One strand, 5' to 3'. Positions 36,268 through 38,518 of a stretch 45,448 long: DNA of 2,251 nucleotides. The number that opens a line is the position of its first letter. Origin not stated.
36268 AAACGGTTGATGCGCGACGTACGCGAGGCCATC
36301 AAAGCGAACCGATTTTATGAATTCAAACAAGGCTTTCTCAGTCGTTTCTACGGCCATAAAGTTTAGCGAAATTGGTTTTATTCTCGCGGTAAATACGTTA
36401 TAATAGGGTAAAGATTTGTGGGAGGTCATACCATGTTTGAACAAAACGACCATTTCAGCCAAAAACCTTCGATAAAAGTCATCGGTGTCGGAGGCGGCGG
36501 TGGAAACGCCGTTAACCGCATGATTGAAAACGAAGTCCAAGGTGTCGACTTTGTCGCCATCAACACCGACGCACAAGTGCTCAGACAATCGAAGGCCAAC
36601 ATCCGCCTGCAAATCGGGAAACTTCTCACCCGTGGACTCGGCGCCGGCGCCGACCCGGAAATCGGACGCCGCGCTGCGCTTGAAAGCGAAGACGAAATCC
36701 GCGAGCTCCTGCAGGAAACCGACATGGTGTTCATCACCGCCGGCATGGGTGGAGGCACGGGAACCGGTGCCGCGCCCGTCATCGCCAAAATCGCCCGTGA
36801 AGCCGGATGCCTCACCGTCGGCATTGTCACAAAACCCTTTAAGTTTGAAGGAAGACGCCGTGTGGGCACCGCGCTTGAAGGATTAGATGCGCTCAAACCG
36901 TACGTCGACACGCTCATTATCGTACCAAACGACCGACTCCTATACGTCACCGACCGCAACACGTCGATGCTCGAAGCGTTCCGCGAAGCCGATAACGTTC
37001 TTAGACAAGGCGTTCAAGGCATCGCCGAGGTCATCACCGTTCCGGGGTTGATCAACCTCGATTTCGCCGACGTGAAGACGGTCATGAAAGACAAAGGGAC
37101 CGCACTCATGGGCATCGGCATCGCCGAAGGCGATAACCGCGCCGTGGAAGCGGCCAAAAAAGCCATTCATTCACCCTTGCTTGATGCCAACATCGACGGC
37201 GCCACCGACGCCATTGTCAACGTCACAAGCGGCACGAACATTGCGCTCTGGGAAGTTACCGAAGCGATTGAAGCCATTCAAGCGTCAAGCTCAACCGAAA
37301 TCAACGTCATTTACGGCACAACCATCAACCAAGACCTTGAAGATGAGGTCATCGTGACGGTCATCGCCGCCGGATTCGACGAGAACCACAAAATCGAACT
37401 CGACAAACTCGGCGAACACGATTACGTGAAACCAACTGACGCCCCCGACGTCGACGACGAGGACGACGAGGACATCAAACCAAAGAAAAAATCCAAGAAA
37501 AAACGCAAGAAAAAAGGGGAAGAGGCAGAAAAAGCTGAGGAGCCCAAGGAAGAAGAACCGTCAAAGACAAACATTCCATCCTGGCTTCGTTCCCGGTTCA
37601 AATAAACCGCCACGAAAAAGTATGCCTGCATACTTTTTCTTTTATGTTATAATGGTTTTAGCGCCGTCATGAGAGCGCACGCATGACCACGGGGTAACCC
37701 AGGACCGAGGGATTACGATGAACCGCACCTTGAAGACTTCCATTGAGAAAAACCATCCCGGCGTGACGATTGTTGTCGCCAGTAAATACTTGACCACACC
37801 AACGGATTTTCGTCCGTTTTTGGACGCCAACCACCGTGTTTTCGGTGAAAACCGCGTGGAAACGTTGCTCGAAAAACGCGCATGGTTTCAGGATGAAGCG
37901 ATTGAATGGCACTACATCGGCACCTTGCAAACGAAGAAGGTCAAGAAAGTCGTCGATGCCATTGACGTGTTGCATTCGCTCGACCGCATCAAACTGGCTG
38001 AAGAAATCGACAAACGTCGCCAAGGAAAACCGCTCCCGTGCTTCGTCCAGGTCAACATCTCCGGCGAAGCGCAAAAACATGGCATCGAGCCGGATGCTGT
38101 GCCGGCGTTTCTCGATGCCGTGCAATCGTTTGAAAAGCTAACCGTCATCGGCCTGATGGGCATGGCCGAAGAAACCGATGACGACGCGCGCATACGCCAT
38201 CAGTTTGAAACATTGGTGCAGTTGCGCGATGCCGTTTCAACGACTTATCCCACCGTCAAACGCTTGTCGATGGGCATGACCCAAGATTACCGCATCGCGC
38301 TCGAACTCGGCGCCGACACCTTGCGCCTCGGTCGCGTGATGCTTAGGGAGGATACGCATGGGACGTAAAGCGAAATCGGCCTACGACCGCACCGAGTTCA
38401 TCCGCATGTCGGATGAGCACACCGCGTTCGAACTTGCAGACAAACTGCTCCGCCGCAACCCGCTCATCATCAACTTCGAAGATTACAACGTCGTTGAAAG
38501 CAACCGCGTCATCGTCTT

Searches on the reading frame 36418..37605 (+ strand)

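Call 31: search_protein_families(library=pfam, proteins=[window:36418-37605:+], max_evalue=0.00001)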
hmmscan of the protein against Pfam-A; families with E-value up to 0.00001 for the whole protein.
window:36418-37605:+ (395 aa): 2 families
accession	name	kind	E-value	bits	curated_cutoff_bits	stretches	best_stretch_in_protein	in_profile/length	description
PF00091.31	Tubulin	-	3.9e-51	174.5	33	1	18-177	1-188/190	Tubulin/FtsZ family, GTPase domain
PF12327.13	FtsZ_C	-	7.7e-29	100.3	27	1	227-321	1-95/95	FtsZ family, C-terminal domain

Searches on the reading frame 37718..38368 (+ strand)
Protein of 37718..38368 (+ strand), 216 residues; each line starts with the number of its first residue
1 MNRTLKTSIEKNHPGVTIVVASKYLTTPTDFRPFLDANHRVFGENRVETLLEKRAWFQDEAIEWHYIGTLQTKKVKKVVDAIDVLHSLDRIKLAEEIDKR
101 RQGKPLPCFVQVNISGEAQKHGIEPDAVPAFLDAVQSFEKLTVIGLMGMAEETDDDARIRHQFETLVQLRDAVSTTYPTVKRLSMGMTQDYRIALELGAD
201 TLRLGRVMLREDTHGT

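Call 31: search_protein_families(library=pfam, proteins=[window:37718-38368:+], max_evalue=0.00001)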
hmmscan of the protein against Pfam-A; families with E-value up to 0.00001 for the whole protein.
window:37718-38368:+ (216 aa): 1 family
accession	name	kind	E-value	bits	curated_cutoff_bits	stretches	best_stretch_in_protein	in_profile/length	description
PF01168.26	Ala_racemase_N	-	2.3e-15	57.3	24.1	1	36-208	45-215/220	Alanine racemase, N-terminal domain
